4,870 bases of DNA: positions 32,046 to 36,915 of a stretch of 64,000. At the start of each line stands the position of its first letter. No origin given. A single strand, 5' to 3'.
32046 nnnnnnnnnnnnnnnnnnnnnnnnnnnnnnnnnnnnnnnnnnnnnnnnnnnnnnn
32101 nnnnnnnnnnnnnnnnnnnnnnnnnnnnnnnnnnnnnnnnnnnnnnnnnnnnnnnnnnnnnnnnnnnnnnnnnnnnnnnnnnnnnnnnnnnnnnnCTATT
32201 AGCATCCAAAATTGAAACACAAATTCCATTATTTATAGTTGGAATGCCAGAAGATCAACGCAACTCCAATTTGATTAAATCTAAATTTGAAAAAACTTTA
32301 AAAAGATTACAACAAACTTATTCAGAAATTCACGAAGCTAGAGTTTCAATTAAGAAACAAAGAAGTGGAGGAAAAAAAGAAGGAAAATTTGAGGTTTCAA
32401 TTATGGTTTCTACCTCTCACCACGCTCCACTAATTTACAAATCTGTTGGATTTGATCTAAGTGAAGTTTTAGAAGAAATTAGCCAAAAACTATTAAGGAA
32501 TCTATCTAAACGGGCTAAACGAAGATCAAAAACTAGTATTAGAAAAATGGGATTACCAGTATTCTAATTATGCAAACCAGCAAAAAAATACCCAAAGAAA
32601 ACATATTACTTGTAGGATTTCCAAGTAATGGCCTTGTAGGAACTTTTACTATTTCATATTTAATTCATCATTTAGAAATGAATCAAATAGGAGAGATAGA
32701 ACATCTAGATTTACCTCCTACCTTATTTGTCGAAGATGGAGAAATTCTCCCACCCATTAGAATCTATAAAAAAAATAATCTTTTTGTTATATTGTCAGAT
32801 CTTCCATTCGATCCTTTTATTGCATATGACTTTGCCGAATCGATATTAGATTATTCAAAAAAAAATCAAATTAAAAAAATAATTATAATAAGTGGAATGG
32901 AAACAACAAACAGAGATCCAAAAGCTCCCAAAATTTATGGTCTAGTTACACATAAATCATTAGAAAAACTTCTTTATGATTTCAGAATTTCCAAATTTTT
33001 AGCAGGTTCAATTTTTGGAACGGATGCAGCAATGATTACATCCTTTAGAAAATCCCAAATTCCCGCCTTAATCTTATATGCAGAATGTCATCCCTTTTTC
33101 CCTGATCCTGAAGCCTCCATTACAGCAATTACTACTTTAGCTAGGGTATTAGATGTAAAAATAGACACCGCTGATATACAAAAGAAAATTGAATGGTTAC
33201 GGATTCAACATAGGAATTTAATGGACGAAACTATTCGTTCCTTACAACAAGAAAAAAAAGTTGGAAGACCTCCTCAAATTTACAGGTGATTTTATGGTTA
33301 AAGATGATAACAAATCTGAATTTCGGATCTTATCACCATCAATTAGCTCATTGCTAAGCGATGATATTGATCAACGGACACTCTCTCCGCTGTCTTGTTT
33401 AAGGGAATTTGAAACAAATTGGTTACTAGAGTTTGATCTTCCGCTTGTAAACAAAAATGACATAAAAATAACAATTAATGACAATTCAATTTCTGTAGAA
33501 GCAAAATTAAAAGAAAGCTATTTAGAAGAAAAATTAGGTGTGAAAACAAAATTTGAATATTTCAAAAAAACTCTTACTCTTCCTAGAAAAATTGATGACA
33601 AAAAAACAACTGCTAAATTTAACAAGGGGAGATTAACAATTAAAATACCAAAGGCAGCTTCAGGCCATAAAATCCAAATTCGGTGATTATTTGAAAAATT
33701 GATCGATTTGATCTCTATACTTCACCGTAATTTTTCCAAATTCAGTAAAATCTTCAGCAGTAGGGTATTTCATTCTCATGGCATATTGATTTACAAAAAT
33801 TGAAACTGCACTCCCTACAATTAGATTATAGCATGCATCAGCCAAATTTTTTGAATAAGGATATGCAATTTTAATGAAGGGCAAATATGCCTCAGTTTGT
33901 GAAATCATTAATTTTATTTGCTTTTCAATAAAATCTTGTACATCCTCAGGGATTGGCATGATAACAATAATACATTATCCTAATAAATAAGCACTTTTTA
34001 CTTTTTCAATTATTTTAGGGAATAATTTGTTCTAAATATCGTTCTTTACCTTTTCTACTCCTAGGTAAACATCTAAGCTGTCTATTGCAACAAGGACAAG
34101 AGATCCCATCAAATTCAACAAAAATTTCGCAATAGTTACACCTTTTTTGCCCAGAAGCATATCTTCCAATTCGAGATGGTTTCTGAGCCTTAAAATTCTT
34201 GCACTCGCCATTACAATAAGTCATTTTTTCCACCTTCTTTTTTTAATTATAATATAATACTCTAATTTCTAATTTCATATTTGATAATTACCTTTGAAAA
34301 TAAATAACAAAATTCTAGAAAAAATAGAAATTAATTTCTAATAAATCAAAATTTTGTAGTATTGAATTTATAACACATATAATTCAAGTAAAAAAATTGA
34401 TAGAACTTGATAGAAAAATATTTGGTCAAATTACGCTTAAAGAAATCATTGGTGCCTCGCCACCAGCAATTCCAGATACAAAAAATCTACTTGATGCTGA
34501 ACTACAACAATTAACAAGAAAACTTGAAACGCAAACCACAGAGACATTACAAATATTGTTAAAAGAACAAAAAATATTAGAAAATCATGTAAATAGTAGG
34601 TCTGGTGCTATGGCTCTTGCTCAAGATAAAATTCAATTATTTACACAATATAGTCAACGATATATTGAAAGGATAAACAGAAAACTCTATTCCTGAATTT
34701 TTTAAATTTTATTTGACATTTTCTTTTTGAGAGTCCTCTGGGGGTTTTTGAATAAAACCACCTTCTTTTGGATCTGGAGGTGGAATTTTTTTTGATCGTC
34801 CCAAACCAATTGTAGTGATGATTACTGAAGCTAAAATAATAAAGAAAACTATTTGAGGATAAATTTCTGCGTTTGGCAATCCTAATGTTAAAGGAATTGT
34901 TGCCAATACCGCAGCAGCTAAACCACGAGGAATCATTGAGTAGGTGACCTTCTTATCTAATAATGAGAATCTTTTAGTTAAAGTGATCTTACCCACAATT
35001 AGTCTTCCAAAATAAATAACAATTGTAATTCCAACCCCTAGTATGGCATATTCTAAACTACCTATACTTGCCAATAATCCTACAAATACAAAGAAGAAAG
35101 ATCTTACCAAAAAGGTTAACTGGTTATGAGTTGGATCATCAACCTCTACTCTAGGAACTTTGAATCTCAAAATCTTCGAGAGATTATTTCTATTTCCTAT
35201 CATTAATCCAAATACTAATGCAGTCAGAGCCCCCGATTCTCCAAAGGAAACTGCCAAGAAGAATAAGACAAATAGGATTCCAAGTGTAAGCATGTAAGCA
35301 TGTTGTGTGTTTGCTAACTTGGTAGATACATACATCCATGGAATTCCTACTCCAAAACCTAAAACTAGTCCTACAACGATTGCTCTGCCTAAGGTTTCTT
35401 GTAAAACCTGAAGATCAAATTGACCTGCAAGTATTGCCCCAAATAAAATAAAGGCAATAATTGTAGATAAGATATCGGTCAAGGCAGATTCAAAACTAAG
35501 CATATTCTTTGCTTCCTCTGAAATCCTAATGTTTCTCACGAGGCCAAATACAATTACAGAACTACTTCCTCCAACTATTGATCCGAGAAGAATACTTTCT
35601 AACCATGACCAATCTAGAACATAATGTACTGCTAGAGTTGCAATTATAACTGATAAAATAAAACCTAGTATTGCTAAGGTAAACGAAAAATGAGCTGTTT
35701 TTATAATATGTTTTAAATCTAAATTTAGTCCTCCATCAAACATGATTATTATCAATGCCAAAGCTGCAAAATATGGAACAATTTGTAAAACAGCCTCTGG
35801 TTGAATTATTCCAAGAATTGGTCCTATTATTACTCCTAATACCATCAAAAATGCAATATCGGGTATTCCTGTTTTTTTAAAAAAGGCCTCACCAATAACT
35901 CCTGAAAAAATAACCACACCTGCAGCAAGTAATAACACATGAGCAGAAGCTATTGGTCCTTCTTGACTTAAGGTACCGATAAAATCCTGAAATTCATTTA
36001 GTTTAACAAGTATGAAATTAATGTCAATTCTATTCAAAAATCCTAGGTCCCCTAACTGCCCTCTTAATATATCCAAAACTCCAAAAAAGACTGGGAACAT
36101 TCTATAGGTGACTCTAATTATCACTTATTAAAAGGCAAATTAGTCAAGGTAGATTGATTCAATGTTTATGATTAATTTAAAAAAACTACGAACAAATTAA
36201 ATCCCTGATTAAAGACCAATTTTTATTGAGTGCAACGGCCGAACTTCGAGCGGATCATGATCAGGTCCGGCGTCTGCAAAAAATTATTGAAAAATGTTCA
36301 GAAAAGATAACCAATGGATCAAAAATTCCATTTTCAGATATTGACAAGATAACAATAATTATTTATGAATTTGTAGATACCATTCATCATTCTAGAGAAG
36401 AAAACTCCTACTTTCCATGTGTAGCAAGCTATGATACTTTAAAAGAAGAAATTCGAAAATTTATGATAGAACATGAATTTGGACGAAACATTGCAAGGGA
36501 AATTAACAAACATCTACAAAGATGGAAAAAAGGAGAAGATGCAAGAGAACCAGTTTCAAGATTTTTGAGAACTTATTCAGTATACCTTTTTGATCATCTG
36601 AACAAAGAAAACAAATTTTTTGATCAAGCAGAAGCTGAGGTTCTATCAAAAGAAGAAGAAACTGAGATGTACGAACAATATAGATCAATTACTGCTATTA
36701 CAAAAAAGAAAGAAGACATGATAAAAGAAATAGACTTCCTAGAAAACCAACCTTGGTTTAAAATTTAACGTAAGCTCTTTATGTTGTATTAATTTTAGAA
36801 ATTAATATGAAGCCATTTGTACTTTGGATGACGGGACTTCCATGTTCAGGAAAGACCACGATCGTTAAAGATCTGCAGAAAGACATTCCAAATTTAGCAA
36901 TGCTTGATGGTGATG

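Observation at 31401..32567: Four CBS domains fused to an HPF/RaiA-like C-terminal domain: a possible energy-sensing ribosome hibernation factor in an archaeon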

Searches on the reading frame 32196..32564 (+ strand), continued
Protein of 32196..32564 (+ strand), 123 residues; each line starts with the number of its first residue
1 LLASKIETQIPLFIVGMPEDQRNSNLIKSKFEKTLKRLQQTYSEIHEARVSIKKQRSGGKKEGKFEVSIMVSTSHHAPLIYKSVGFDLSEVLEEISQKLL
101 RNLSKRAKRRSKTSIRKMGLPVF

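Call 69: list_cluster_members(proteins=[P0138, P0143, P0144, P0151, P0154, P0155, P0159, P0165, P0183, P0204])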
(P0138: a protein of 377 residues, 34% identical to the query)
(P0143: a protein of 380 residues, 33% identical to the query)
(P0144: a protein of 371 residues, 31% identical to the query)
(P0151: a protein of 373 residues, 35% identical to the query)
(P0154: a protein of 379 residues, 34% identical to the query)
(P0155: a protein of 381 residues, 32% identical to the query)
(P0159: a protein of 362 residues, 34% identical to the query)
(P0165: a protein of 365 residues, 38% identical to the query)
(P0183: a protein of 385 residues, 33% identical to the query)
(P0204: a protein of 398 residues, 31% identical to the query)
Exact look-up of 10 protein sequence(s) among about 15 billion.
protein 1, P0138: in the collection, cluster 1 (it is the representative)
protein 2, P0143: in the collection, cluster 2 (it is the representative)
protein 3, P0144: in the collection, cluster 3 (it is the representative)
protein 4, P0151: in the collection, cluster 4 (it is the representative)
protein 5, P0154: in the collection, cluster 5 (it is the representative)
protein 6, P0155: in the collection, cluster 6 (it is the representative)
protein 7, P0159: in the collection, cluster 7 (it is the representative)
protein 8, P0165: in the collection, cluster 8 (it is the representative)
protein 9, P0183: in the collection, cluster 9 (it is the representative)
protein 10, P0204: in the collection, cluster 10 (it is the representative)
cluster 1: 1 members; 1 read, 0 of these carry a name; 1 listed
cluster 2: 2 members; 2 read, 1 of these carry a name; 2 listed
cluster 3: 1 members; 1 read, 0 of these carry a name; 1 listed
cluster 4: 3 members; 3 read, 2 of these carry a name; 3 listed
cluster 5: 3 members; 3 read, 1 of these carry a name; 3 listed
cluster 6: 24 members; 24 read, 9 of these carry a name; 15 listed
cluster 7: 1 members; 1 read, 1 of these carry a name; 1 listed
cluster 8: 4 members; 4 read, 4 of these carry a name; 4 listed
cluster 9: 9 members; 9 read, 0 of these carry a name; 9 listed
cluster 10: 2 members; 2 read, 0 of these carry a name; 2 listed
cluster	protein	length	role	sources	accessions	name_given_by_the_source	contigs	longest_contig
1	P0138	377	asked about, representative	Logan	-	-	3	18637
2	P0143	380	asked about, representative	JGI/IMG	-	CBS domain-containing protein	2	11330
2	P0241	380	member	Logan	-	-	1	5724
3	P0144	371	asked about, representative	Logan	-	-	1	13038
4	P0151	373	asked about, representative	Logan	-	-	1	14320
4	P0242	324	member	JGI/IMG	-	CBS domain-containing protein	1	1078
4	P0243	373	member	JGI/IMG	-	CBS domain-containing protein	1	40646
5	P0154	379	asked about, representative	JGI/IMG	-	CBS domain-containing protein/ribosome-associated translation inhibitor RaiA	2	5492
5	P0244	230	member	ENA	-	-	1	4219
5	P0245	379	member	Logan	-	-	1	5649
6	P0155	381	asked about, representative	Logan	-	-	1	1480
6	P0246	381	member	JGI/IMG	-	CBS domain-containing protein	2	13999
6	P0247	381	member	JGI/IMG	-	CBS domain-containing protein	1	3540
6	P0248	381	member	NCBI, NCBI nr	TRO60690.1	CBS domain-containing protein [Candidatus Bathyarchaeota archaeon]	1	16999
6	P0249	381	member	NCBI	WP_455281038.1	CBS domain-containing protein [[Eubacterium] cellulosolvens]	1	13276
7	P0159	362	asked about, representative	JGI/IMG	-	CBS domain-containing protein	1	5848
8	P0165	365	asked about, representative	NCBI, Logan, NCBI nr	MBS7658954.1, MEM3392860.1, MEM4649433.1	MAG: CBS domain-containing protein [Candidatus Bathyarchaeia archaeon] | CBS domain-containing protein [Candidatus Bathyarchaeota archaeon]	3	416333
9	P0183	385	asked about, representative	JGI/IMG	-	-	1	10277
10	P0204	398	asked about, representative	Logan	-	-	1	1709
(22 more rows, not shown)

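Call 70: find_encoding_contigs(protein=P0136, flank=5000, max_places=3)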
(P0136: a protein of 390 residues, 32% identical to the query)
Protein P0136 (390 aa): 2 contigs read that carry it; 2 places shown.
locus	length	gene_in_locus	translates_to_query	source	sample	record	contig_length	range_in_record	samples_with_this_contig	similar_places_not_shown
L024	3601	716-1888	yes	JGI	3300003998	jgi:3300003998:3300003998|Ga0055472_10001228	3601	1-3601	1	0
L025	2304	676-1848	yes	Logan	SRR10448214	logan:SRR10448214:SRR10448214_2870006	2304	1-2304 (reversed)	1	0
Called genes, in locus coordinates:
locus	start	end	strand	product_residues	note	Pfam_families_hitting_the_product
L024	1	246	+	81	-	?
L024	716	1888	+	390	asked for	PF00571:CBS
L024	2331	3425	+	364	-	PF00571:CBS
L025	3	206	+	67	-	?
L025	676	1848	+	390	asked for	PF00571:CBS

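Call 71: find_encoding_contigs(protein=P0165, flank=5000, max_places=2)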
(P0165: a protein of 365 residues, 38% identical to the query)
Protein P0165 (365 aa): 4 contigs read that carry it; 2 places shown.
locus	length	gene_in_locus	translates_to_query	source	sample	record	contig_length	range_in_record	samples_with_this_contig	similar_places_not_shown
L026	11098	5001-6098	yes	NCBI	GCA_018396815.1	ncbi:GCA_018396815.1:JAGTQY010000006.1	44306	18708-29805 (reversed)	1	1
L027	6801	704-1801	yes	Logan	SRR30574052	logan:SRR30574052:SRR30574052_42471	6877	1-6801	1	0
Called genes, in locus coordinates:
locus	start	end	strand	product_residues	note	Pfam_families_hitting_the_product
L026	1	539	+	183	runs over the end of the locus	PF01661:Macro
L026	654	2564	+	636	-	PF16177:ACAS_N, PF00501:AMP-binding, PF13193:AMP-binding_C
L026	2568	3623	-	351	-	-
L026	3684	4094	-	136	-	PF01894:YjbQ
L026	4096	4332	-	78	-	PF01037:AsnC_trans_reg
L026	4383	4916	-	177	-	PF28549:NDPSase_N (weak), PF00293:NUDIX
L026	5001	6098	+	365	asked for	PF00571:CBS (weak)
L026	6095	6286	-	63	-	-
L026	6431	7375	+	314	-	PF24114:DUF7388 (faint)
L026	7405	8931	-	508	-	PF00108:Thiolase_N (weak), PF08541:ACP_syn_III_C (faint), PF08540:HMG_CoA_synt_C (weak)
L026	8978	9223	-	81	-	-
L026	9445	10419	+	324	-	PF05569:Peptidase_M56 (weak), PF01435:Peptidase_M48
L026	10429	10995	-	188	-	-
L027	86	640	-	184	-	PF28549:NDPSase_N (weak), PF00293:NUDIX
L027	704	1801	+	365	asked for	PF00571:CBS (weak)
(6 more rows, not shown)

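Call 80: search_protein_families(library=pfam, proteins=[L024:2331-3422:+, L024:716-1885:+], max_evalue=0.01)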
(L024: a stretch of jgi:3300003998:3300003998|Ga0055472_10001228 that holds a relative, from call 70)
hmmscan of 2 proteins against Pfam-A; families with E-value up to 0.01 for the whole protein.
L024:2331-3422:+ (364 aa): 1 family
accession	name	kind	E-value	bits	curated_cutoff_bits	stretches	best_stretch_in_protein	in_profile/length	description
PF00571.33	CBS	-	6.3e-54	180.5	24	4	306-358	2-54/57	CBS domain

L024:716-1885:+ (390 aa): 1 family
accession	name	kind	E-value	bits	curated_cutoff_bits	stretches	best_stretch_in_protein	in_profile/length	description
PF00571.33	CBS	-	2.4e-27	95.4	24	3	142-196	1-56/57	CBS domain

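Call 82: find_encoding_contigs(protein=P0233, flank=5000, max_places=3)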
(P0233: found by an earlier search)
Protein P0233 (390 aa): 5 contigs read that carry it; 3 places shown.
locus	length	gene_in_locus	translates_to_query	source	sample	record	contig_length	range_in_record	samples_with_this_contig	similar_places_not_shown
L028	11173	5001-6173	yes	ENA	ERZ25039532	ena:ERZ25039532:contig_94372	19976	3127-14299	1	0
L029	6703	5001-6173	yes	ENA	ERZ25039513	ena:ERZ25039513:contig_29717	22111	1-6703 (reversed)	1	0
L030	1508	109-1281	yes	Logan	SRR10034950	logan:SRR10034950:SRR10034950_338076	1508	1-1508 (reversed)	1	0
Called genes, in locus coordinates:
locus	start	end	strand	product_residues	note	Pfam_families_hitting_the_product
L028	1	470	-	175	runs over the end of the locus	PF00571:CBS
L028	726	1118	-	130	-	PF12680:SnoaL_2 (weak)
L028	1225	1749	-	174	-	-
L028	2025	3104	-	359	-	PF08240:ADH_N, PF00107:ADH_zinc_N, PF13602:ADH_zinc_N_2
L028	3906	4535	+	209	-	PF00156:Pribosyltran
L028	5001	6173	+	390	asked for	PF00571:CBS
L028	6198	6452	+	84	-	-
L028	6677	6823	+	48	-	-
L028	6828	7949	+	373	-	PF00571:CBS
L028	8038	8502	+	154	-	PF00582:Usp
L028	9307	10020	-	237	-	PF00571:CBS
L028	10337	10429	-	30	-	-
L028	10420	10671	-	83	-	-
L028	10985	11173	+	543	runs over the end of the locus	PF01144:CoA_trans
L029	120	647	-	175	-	PF00571:CBS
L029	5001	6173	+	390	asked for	PF00571:CBS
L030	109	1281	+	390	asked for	PF00571:CBS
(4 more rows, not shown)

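Call 83: find_encoding_contigs(protein=P0139, flank=5000, max_places=2)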
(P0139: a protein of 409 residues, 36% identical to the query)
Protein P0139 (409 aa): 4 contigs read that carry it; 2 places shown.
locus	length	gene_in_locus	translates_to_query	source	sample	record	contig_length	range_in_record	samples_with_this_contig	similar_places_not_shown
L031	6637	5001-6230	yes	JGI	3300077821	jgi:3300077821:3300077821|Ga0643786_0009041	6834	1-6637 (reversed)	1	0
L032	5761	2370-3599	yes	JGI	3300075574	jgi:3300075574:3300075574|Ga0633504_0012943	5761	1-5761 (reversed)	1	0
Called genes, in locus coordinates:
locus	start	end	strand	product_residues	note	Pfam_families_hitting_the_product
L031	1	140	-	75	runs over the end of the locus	-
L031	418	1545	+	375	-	PF02163:Peptidase_M50, PF00571:CBS (weak)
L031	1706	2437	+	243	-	PF00156:Pribosyltran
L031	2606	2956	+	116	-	PF01139:RtcB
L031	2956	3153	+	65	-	PF01139:RtcB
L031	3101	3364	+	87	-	PF01139:RtcB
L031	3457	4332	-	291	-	PF00571:CBS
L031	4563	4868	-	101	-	-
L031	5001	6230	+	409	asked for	PF00571:CBS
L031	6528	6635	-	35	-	?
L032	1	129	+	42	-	?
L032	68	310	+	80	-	-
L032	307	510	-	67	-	-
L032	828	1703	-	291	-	PF00571:CBS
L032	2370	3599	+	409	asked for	PF00571:CBS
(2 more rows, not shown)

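Call 85: search_solved_structures(query=A1, max_evalue=10)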
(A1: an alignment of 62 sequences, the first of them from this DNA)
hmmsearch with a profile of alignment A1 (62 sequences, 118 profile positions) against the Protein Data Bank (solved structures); distinct sequences matched with E-value up to 10: 22.
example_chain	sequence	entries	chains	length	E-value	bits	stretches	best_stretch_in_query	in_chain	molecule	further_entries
8feh_D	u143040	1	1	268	2.6e-05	27.2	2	46-73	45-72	Minor capsid protein A1 fusion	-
6qbz_A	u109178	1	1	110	9e-05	25.5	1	23-114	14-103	Ribosome hibernation promoting factor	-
6s0x_v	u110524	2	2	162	0.00029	23.9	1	23-114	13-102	Ribosome hibernation promoting factor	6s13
5nd8_v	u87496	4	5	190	0.00038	23.5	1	23-114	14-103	Ribosome hibernation promotion factor | Ribosome hibernation promoting factor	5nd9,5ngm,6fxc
8uu4_w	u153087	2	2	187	0.033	17.2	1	24-114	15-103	Ribosome hibernation promoting factor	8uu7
9t0z_9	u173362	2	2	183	0.054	16.5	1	25-104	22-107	Ribosome hibernation promoting factor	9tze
4v8h_AX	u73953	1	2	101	0.11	15.5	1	32-113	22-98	Probable sigma(54) modulation protein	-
5myj_A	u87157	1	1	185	0.14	15.2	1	23-113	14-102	Ribosome hibernation promotion factor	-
7tje_A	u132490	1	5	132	0.15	15.1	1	45-73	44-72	Minor capsid protein A1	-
7tjg_A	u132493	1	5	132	0.15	15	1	45-73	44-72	Minor capsid protein A1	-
4l8h_A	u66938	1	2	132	0.17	14.9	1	45-73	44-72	Coat protein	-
8w5d_c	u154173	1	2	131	0.18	14.9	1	46-73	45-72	Minor capsid protein A1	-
1qbe_A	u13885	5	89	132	0.18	14.8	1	46-73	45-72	BACTERIOPHAGE Q BETA CAPSID | Minor capsid protein A1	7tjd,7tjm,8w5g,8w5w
8w5v_C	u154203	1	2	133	0.18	14.8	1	46-73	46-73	Minor capsid protein A1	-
5kip_A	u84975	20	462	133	0.18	14.8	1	46-73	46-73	Coat protein | Capsid protein | Minor capsid protein A1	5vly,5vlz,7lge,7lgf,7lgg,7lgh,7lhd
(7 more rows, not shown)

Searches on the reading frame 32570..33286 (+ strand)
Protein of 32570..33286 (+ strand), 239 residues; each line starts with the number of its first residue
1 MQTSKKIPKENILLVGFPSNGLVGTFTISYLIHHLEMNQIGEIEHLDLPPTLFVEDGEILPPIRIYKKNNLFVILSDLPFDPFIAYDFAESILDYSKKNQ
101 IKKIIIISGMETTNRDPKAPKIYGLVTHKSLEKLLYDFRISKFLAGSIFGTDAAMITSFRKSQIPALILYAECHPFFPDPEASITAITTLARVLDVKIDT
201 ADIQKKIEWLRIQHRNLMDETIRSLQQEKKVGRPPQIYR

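Call 3: search_protein_families(library=pfam, proteins=[window:32570-33286:+], max_evalue=1)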
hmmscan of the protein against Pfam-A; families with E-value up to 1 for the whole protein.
window:32570-33286:+ (239 aa): 1 family
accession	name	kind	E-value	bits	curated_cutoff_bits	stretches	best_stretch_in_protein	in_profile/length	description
PF09754.15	PAC2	-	6.1e-36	124.7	25.8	1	13-211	1-208/215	PAC2 family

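Call 4: search_protein_families(library=ncbifam, proteins=[window:32570-33286:+], max_evalue=1)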
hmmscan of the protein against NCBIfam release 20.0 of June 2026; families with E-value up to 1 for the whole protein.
window:32570-33286:+ (239 aa): 2 families
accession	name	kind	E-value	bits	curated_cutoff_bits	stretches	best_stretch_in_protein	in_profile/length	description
TIGR00161.1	TIGR00161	hypoth_equivalog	9.9e-33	113.8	199.25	1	10-227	17-231/239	proteasome assembly chaperone family protein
TIGR00162.1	TIGR00162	hypoth_equivalog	5.2e-12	45.7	200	1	6-209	15-228/260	proteasome assembly chaperone family protein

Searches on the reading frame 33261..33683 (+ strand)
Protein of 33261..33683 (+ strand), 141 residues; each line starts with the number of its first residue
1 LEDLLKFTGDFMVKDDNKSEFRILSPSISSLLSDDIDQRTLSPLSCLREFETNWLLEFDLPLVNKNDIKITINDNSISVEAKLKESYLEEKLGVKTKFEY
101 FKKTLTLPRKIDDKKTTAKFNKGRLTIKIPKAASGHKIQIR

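Call 3: search_protein_families(library=pfam, proteins=[window:33261-33683:+], max_evalue=1)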
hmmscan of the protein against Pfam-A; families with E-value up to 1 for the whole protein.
window:33261-33683:+ (141 aa): 6 families
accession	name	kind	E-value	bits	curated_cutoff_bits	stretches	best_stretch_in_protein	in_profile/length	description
PF00011.27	HSP20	-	2.3e-14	53.7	20.8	1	51-136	6-92/102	Hsp20/alpha crystallin family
PF17886.7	ArsA_HSP20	-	4.3e-08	33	22.5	1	52-128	2-62/63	HSP20-like domain found in ArsA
PF18201.7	PIH1_CS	-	0.00033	21.5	23.3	1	55-129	35-95/100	PIH1 CS-like domain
PF04969.22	CS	-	0.0039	18.6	21.3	1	60-131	18-78/78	CS domain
PF13954.11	PapC_N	-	0.013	15.9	27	1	64-134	43-118/146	PapC N-terminal domain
PF21413.3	SHQ1-like_CS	-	0.016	15.6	27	1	73-137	16-82/93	SHQ1-like, CS domain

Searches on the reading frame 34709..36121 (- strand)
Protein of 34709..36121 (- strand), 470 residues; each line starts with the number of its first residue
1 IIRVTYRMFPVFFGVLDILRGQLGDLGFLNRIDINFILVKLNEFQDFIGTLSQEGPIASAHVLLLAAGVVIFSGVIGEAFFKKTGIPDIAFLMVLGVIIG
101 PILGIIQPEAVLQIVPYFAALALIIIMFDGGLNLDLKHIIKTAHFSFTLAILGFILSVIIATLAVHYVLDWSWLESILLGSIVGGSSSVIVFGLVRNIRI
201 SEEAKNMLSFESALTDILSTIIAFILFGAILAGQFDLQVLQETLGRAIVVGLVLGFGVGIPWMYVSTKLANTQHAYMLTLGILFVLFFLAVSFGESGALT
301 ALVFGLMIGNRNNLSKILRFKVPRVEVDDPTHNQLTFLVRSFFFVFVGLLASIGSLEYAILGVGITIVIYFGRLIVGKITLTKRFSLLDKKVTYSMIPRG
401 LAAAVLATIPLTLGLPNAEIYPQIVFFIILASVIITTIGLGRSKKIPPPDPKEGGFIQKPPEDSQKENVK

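Call 25: search_protein_families(library=pfam, proteins=[window:34709-36121:-], max_evalue=0.001)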
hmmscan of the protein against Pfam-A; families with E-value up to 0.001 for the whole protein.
window:34709-36121:- (470 aa): 1 family
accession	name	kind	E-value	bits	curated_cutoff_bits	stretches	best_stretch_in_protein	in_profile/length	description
PF00999.27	Na_H_Exchanger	-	4.2e-39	134.9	26.2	1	75-439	8-368/375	Sodium/hydrogen exchanger, transmembrane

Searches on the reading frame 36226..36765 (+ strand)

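Call 25: search_protein_families(library=pfam, proteins=[window:36226-36765:+], max_evalue=0.001)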
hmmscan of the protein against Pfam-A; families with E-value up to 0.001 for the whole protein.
window:36226-36765:+ (180 aa): 1 family
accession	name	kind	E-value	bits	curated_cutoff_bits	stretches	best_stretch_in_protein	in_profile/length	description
PF01814.28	Hemerythrin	-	6e-14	53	25.3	1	4-131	3-123/127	Hemerythrin HHE cation binding domain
